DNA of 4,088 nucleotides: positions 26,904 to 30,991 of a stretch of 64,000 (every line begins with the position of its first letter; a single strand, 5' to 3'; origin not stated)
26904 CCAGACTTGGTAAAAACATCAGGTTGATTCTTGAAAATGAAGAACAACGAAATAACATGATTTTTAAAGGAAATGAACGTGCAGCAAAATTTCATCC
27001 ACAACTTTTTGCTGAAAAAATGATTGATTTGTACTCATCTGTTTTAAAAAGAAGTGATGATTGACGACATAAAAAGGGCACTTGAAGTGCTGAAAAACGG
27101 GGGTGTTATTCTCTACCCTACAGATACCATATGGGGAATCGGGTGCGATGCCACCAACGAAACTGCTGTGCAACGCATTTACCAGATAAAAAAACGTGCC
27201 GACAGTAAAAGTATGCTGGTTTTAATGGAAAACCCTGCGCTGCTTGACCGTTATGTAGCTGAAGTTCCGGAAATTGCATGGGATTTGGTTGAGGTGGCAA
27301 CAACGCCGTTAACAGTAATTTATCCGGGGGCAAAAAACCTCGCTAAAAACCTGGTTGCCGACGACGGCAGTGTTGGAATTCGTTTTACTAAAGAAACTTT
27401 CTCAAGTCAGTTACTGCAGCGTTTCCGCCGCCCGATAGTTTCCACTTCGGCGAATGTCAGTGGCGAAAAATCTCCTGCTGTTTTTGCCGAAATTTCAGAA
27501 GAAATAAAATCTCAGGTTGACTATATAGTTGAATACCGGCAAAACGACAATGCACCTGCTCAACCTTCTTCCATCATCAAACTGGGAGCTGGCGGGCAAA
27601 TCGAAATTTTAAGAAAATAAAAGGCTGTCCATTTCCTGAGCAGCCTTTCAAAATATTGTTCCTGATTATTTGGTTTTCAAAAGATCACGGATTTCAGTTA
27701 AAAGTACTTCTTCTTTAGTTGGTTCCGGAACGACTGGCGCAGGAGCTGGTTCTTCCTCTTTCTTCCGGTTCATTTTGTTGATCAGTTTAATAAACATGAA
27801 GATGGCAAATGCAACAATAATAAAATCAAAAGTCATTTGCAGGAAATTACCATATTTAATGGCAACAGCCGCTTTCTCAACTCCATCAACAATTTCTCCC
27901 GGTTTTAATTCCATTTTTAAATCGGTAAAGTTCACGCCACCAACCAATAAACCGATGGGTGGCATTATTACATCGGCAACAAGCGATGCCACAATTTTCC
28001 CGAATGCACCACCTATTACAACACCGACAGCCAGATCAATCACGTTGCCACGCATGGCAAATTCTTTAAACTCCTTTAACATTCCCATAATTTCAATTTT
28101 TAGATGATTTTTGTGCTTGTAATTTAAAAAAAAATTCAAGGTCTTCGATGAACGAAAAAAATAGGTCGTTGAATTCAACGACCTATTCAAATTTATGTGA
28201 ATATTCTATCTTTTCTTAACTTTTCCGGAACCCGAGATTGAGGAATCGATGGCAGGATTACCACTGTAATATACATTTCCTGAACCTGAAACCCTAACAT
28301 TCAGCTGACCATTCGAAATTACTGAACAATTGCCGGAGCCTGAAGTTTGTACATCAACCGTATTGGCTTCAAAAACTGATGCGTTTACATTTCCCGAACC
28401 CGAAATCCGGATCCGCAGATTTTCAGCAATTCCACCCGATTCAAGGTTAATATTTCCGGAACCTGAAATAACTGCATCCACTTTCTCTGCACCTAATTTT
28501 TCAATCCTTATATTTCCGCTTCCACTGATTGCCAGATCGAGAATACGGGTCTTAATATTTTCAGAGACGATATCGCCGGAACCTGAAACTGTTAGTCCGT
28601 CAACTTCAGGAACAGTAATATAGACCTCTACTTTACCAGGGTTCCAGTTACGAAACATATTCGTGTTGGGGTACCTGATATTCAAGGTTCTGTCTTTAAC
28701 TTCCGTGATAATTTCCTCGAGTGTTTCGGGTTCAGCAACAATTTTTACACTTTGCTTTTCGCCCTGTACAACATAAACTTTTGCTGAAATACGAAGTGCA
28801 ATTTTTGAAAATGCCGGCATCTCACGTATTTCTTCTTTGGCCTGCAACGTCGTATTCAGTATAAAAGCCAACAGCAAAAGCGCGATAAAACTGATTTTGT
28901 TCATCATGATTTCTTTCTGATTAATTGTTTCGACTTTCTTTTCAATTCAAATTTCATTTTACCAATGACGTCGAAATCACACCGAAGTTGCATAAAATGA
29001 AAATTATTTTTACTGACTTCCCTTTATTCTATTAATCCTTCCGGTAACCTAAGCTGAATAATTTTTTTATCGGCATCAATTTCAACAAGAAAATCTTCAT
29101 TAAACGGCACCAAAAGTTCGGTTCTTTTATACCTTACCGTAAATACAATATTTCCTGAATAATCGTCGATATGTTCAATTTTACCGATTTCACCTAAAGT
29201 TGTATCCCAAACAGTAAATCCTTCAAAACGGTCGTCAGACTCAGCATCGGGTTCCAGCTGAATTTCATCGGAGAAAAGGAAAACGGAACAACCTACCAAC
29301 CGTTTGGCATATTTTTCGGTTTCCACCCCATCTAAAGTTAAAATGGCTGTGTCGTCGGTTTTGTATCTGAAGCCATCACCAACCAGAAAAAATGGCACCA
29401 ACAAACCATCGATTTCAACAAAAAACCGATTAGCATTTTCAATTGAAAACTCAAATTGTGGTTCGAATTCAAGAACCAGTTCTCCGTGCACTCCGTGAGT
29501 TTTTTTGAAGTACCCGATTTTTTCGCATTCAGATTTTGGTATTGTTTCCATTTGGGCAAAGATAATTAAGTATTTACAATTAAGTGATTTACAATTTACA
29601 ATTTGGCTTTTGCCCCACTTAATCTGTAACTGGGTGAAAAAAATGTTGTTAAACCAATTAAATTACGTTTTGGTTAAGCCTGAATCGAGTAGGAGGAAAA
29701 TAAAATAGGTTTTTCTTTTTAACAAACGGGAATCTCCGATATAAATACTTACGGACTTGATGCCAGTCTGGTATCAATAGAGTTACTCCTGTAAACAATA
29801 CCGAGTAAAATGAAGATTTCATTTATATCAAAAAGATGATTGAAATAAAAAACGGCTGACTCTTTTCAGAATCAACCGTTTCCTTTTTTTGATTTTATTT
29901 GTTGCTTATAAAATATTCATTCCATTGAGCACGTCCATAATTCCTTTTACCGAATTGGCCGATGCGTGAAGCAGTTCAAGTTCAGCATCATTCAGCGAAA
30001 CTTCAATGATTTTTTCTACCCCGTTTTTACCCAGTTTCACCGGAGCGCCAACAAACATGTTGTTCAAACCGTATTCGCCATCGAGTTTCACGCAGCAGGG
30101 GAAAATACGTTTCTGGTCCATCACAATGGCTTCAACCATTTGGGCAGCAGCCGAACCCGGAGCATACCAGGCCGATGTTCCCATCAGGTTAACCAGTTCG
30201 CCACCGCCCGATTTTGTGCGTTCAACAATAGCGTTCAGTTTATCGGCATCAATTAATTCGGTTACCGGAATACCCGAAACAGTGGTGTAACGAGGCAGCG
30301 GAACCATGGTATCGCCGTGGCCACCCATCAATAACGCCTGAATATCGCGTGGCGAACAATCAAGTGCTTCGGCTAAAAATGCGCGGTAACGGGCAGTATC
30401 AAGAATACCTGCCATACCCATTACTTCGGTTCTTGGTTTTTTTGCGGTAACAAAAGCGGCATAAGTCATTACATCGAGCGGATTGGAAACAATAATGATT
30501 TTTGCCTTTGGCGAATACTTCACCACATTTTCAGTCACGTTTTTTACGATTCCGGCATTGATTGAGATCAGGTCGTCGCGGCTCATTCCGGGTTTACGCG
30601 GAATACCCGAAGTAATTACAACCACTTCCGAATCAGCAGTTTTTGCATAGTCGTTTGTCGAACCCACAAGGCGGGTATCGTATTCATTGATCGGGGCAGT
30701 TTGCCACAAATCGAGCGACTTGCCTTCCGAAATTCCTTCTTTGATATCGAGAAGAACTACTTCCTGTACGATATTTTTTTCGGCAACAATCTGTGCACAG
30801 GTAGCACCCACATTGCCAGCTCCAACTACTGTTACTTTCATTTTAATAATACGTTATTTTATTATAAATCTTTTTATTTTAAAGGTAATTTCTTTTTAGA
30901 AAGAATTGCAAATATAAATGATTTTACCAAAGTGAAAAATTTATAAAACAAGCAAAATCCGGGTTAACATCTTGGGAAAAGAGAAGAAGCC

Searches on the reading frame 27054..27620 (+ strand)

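Call 59: search_protein_families(library=pfam, proteins=[window:27054-27620:+], max_evalue=0.00001)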
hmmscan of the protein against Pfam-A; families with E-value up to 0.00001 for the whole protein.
window:27054-27620:+ (188 aa): 1 family
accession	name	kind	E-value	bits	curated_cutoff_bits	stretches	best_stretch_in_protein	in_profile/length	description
PF01300.24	Sua5_yciO_yrdC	-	2.4e-47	161.1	25.1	1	11-188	1-177/178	Telomere recombination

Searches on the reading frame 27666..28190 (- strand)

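Call 23: search_protein_families(library=pfam, proteins=[window:27666-28190:-])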
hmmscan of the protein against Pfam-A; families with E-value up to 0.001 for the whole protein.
window:27666-28190:- (174 aa): 1 family
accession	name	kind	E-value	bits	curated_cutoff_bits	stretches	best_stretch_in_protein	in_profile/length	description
PF01741.23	MscL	-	1.7e-47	161.2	27.4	1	37-172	1-123/123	Large-conductance mechanosensitive channel, MscL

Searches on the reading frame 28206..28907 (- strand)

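Call 23: search_protein_families(library=pfam, proteins=[window:28206-28907:-])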
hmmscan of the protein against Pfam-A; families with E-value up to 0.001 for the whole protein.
window:28206-28907:- (233 aa): 2 families
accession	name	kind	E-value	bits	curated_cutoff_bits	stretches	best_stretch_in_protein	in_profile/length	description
PF10988.14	DUF2807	-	3.7e-47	160.9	24.2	1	32-218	1-181/181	Putative auto-transporter adhesin, head GIN domain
PF13349.12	DUF4097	-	1.6e-09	37.9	22.9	1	34-193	2-166/247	Toastrack DUF4097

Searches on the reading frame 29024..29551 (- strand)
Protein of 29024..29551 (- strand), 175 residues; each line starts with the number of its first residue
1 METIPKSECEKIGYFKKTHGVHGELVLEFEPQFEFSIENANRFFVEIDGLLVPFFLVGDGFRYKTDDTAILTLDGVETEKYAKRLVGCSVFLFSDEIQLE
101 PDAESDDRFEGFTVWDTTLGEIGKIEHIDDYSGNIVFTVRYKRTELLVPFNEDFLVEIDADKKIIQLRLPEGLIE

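Call 23: search_protein_families(library=pfam, proteins=[window:29024-29551:-])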
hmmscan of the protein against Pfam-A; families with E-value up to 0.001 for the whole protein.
window:29024-29551:- (175 aa): 3 families
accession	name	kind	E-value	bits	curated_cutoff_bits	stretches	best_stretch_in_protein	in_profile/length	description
PF24986.1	PRC_RimM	-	2.3e-15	56.5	27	1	108-173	3-69/69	RimM PRC barrel domain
PF01782.24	RimM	-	6.3e-06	26.8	23.5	1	12-92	2-80/84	RimM N-terminal domain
PF05239.21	PRC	-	0.00078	19.8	21.2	0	102-173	2-77/78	PRC-barrel domain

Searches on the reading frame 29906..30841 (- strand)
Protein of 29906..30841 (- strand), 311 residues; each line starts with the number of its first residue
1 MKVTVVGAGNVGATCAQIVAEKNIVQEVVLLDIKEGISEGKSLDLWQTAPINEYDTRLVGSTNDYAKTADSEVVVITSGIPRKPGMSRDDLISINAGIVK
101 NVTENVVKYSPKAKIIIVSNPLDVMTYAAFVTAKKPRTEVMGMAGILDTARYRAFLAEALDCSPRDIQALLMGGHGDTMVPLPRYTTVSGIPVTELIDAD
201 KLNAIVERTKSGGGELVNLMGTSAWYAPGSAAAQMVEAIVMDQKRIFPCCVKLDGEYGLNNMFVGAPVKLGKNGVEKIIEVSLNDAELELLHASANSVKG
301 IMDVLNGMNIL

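Call 23: search_protein_families(library=pfam, proteins=[window:29906-30841:-])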
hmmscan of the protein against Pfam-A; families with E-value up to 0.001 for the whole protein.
window:29906-30841:- (311 aa): 3 families
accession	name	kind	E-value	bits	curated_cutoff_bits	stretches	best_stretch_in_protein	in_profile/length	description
PF00056.29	Ldh_1_N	-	9.5e-40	136.3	27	1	1-142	1-141/141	lactate/malate dehydrogenase, NAD binding domain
PF02866.23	Ldh_1_C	-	7.7e-31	107.9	22.6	1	147-302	3-167/174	lactate/malate dehydrogenase, alpha/beta C-terminal domain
PF03721.20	UDPG_MGDP_dh_N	-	1.4e-05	25.2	27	1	1-127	1-128/187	UDP-glucose/GDP-mannose dehydrogenase family, NAD binding domain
